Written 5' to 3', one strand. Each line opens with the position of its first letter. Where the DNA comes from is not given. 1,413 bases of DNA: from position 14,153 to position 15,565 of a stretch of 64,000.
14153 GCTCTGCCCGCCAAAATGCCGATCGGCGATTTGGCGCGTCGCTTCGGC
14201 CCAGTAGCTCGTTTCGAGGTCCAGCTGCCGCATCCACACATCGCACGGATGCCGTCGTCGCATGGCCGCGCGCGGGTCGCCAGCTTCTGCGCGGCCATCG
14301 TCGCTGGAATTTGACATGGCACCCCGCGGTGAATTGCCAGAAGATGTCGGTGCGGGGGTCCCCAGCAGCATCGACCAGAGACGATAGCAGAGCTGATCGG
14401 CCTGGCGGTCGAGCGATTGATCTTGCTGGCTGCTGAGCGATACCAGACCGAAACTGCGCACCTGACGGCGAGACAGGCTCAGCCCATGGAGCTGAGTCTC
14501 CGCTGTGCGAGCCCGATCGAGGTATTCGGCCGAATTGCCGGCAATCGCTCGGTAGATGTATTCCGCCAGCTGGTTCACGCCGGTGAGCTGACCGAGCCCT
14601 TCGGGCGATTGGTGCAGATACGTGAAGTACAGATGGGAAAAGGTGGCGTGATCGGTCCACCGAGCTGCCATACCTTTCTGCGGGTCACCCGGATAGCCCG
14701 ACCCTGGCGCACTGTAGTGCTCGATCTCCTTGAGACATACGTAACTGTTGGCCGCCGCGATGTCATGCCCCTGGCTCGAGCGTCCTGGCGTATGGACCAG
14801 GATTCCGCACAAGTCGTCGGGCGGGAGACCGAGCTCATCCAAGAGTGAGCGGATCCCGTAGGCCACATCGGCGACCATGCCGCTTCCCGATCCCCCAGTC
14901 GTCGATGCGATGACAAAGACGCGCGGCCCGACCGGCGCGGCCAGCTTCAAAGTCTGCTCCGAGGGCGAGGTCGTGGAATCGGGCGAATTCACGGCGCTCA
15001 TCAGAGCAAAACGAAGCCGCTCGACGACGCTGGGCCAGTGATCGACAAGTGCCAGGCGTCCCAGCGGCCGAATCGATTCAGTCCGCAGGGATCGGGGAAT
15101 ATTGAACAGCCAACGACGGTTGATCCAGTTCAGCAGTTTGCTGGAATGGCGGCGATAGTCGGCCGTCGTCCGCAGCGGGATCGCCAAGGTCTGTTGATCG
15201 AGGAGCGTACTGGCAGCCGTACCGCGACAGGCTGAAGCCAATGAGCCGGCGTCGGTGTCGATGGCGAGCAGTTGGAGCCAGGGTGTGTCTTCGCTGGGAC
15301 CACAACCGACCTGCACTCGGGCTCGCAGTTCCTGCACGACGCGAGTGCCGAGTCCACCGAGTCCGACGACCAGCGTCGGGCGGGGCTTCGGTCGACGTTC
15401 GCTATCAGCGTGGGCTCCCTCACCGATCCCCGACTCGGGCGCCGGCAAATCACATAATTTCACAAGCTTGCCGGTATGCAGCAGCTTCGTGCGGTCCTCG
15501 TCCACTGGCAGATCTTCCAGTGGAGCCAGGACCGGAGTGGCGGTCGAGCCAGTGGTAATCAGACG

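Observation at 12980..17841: Operon of an AAA+ ATPase and a Ser/Thr kinase fused to a tubulin/FtsZ-like GTPase-signature domain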

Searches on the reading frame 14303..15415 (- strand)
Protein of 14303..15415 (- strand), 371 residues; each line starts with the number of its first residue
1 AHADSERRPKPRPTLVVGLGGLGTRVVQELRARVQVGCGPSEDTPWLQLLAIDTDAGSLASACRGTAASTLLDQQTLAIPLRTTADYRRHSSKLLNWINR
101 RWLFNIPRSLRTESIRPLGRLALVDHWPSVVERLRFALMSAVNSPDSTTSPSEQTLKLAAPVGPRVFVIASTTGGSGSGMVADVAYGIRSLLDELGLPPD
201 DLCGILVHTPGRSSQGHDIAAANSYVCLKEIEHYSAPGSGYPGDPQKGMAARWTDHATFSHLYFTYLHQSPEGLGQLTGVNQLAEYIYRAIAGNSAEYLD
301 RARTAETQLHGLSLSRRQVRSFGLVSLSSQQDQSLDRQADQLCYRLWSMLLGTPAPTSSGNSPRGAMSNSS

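Call 22: find_related_loci(query=A1, collection=genome_contigs, flank=10000)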
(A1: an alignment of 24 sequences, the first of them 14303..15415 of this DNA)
Query A1 (371 aa) in genome_contigs; peptide patterns used: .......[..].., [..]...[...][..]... (x = any residue, [..] = any of these).
543 stretches matched a pattern; 523 encode a relative of the query (tblastn E <= 1e-3); the best 80 are kept; 80 distinct loci.
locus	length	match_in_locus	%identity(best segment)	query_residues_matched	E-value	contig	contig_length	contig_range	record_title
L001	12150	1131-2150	42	12-354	2e-78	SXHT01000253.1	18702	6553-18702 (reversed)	MAG: Planctomycetaceae bacterium isolate F1-120-MAGs029 F1-120__c658551, whole genome shotgun sequence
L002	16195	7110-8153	39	12-363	8e-77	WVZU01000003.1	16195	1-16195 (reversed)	MAG: Planctomycetales bacterium isolate CS4-C045 C_merged_R1_(paired)_contig_4653, whole genome shotgun sequence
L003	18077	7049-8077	41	6-346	6e-74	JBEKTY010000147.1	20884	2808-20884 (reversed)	MAG: Thermoguttaceae bacterium isolate SPRUCE 569 SPRUCE_569_147, whole genome shotgun sequence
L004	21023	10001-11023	41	7-348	5e-73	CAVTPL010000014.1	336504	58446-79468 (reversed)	MAG: Pirellulales bacterium isolate MFD00905.bin.3.507 genome assembly, contig: contig_68644, whole genome shotgun seque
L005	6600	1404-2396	39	12-343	1e-72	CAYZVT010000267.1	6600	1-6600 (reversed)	MAG TPA_asm: uncultured Pirellulales bacterium isolate SRP263527_co1_258 genome assembly, contig: NODE_10433_length_6600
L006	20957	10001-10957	39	12-332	2e-72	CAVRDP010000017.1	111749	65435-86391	MAG: uncultured Planctomycetia bacterium isolate MFD01231.bin.2.30 genome assembly, contig: contig_12776, whole genome s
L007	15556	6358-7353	40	13-346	7e-72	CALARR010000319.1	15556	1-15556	MAG TPA_asm: uncultured Planctomycetales bacterium isolate SRR3330210_bin.80_CONCOCT_v1.1_MAG genome assembly, contig: E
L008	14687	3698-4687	37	9-343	1e-71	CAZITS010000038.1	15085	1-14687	MAG TPA_asm: uncultured Pirellulaceae bacterium isolate binchicken_co46_675 genome assembly, contig: NODE_7481_length_15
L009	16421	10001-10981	39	12-343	1e-71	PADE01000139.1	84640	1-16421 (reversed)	MAG: Planctomycetaceae bacterium isolate NAT155 99129, whole genome shotgun sequence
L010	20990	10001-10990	37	9-343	3e-71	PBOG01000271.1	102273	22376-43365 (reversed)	MAG: Planctomycetaceae bacterium isolate RS398 TaraRedSea_contig_197598, whole genome shotgun sequence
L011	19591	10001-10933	40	10-324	5e-71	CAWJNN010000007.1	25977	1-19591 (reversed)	MAG: uncultured Planctomycetales bacterium isolate MFD02832.bin.2.19 genome assembly, contig: contig_15333, whole genome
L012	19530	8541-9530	39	13-343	8e-71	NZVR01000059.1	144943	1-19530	MAG: Blastopirellula sp. isolate NAT61 39346, whole genome shotgun sequence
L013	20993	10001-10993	38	8-343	9e-71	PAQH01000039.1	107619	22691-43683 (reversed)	MAG: Planctomycetaceae bacterium isolate SP141 166586, whole genome shotgun sequence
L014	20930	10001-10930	43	12-324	4e-70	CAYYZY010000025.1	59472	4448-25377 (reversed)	MAG TPA_asm: uncultured Planctomycetaceae bacterium isolate binchicken_co17_8 genome assembly, contig: NODE_1614_length_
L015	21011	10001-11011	40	12-346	4e-70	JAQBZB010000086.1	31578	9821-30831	MAG: Planctomycetota bacterium isolate casp150-mb.46 NODE_3797_length_31578_cov_0.141491, whole genome shotgun sequence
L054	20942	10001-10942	42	12-331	4e-63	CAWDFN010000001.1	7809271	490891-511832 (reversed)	MAG: uncultured Planctomycetia bacterium isolate MFD06085.bin.3.380 genome assembly, contig: contig_207, whole genome sh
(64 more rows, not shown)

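Call 39: predict_structure(alignment_id=A1)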
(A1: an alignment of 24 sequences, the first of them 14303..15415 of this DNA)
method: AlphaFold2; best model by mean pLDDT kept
length: 371 residues; sequences in the alignment: 24
mean_pLDDT: 74.3   pTM: 0.77
mean pLDDT of the five models: 74.3, 73.9, 73.9, 73.1, 71.0
residues with pLDDT >= 90: 106; 70-90: 139; 50-70: 56; < 50: 70
segments of 3 or more residues with pLDDT < 50: 1-6, 102-116, 150-158, 314-336, 359-371
pLDDT, mean of each block of 10 residues (from residue 1): 50 93 94 88 85 92 87 94 76 57 40 52 91 95 69 43 89 83 93 91 90 79 83 80 82 79 80 75 92 82 78 50 35 52 60 54 36 39
secondary structure, 60 per line:
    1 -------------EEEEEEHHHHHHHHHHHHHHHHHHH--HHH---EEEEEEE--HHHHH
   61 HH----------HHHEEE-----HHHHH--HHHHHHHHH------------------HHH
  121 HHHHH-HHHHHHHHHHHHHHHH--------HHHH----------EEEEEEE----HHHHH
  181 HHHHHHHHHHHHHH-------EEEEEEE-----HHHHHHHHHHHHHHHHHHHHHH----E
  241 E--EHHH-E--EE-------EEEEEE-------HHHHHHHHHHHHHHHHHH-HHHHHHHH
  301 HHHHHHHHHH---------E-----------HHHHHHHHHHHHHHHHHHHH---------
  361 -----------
elements in order: E14-19 H20-38 E47-53 H56-62 E76-78 H84-88 H91-99 H118-125 H127-142 H151-154 E165-171 H176-194 E202-208 H214-235 E261-266 H274-291 H293-310 H332-351

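Call 41: search_solved_structures(query=A1, max_evalue=10, show_alignments=3)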
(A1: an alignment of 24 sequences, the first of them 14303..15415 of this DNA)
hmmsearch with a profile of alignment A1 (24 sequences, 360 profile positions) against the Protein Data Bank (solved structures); distinct sequences matched with E-value up to 10: 1.
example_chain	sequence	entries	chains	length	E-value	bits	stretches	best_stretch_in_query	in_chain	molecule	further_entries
4b45_A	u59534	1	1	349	5.8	8.9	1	158-182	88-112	CELL DIVISION PROTEIN FTSZ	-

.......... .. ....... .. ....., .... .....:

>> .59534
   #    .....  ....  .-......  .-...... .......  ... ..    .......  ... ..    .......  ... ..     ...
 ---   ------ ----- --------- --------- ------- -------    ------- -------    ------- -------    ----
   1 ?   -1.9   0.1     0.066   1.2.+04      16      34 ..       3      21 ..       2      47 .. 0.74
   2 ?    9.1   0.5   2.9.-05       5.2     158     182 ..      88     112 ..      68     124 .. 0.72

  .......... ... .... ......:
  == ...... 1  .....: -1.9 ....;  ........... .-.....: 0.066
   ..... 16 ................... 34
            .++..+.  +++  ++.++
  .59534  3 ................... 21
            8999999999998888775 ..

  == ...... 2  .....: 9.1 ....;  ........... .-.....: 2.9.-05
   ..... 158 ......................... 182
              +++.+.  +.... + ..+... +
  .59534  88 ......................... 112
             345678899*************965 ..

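Call 55: search_protein_families(library=pfam, proteins=[L054:2570-4111:+, L054:4585-5928:+, L054:6042-6977:-, L054:6595-7305:+, L054:7592-8860:+, L054:9035-12478:+, L054:13169-14551:-], max_evalue=0.001)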
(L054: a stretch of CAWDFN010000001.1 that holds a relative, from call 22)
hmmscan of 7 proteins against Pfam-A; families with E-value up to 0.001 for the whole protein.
L054:2570-4111:+ (513 aa): 1 family
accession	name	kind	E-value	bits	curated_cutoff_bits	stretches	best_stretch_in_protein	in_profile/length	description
PF07394.17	DUF1501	-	1.7e-93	314.3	27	1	98-511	1-388/390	Protein of unknown function (DUF1501)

L054:4585-5928:+ (447 aa): 0 families

L054:6042-6977:- (311 aa): 3 families
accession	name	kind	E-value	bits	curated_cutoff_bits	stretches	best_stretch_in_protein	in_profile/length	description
PF00990.26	GGDEF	-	1.2e-20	74.3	23.8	1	4-129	32-161/161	Diguanylate cyclase, GGDEF domain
PF00571.33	CBS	-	1.1e-08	35.6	24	1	156-203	2-49/57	CBS domain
PF22335.1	Cas10-Cmr2_palm2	-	0.00094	19.7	27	0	89-131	89-133/133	Cas10/Cmr2, second palm domain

L054:6595-7305:+ (236 aa): 0 families

L054:7592-8860:+ (422 aa): 3 families
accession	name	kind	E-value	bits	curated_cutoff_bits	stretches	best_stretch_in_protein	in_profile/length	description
PF00563.25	EAL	-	2.8e-29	102.6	31.3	1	184-401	12-236/236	EAL domain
PF00498.31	FHA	-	8.7e-21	74.6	20.7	1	71-133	2-67/67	FHA domain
PF16697.10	Yop-YscD_cpl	-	3.4e-13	50.1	33.2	1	70-142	19-93/94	Inner membrane component of T3SS, cytoplasmic domain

L054:9035-12478:+ (1147 aa): 3 families
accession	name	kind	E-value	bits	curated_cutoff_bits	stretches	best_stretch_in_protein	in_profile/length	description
PF13809.12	Tubulin_2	-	1.6e-39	136.6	27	1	326-615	1-310/356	Tubulin like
PF00069.31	Pkinase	-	2.5e-24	86.6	31.7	1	7-199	52-254/263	Protein kinase domain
PF07714.23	PK_Tyr_Ser-Thr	-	2.4e-17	63.6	23.1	1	4-198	52-249/258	Protein tyrosine and serine/threonine kinase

L054:13169-14551:- (460 aa): 1 family
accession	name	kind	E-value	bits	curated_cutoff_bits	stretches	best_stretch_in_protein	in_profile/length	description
PF01261.30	AP_endonuc_2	-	2e-24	87.1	31.1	1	97-304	37-230/249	Xylose isomerase-like TIM barrel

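Call 82: fold_search(model_id=the predicted structure, library=pdb)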
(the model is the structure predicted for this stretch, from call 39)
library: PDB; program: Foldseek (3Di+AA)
matches with E <= 10: 1294; with E <= 0.001: 86
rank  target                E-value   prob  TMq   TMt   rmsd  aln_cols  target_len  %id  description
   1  3zid_A                1.6e-06  1.00  0.40  0.42   6.4       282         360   13  CetZ from Methanosaeta thermophila strain DSM 6194 (released 2013-08-14)
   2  4u39_A                6.8e-06  1.00  0.36  0.44   6.1       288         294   14  Crystal Structure of FtsZ:MciZ Complex from Bacillus subtilis (released 2015-03-18)
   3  1rlu_A                7.6e-06  1.00  0.34  0.40   6.5       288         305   16  Mycobacterium tuberculosis FtsZ in complex with GTP-gamma-S (released 2004-08-31)
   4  6y1v_A                1.1e-05  1.00  0.34  0.41   6.4       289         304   17  Mycobacterium tuberculosis FtsZ-GTP-gamma-S in complex with 4-hydroxycoumarin (released 2021-06-09)
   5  4e6e                  1.4e-05  1.00  0.35  0.41   5.6       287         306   16  Crystal structure of a putative cell division protein FtsZ (Tfu_1113) from Thermobifida fusca YX-ER1 at 2.22 A resolutio (released 2012-06-06)
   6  1w5e_B                1.6e-05  1.00  0.35  0.39   6.6       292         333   14  FtsZ W319Y mutant, P1 (M. jannaschii) (released 2004-12-01)
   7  3wgl_B                1.7e-05  1.00  0.35  0.42   6.3       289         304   15  STAPHYLOCOCCUS AUREUS FTSZ T7 mutant substituted for GAN bound with GDP, DeltaT7GAN-GDP (released 2013-12-25)
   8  4u39_B                1.9e-05  1.00  0.33  0.40   7.0       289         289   14  Crystal Structure of FtsZ:MciZ Complex from Bacillus subtilis (released 2015-03-18)
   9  4b45_A                2.3e-05  1.00  0.40  0.44   5.8       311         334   15  CetZ2 from Haloferax volcanii - GTPgS bound protofilament (released 2013-08-14)
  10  9isk_A                2.4e-05  1.00  0.31  0.36   7.2       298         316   15  Cryo-EM structure of KpFtsZ-ZapA complex (released 2025-07-23)
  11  8h1o_A                2.7e-05  1.00  0.36  0.41   6.5       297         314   16  Cryo-EM structure of KpFtsZ-monobody double helical tube (released 2023-08-02)
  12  3wgl_A                2.9e-05  1.00  0.37  0.44   6.2       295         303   14  STAPHYLOCOCCUS AUREUS FTSZ T7 mutant substituted for GAN bound with GDP, DeltaT7GAN-GDP (released 2013-12-25)
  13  5zue                  3.1e-05  1.00  0.34  0.40   6.4       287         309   15  GTP-bound, double-stranded, curved FtsZ protofilament structure (released 2018-07-04)
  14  4u39_E                3.7e-05  1.00  0.36  0.45   5.2       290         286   14  Crystal Structure of FtsZ:MciZ Complex from Bacillus subtilis (released 2015-03-18)
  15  2q1x_A                3.7e-05  1.00  0.35  0.42   5.1       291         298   15  Crystal Structure of cell division protein FtsZ from Mycobacterium tuberculosis in complex with citrate. (released 2008-05-06)
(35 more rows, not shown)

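Call 91: find_related_loci(query=A1, collection=viral_contigs, flank=5000)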
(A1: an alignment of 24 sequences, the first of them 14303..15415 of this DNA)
Query A1 (371 aa) in viral_contigs; peptide patterns used: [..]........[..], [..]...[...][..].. (x = any residue, [..] = any of these).
66 stretches matched a pattern, but none encodes a relative of the query by tblastn (E <= 1e-3).
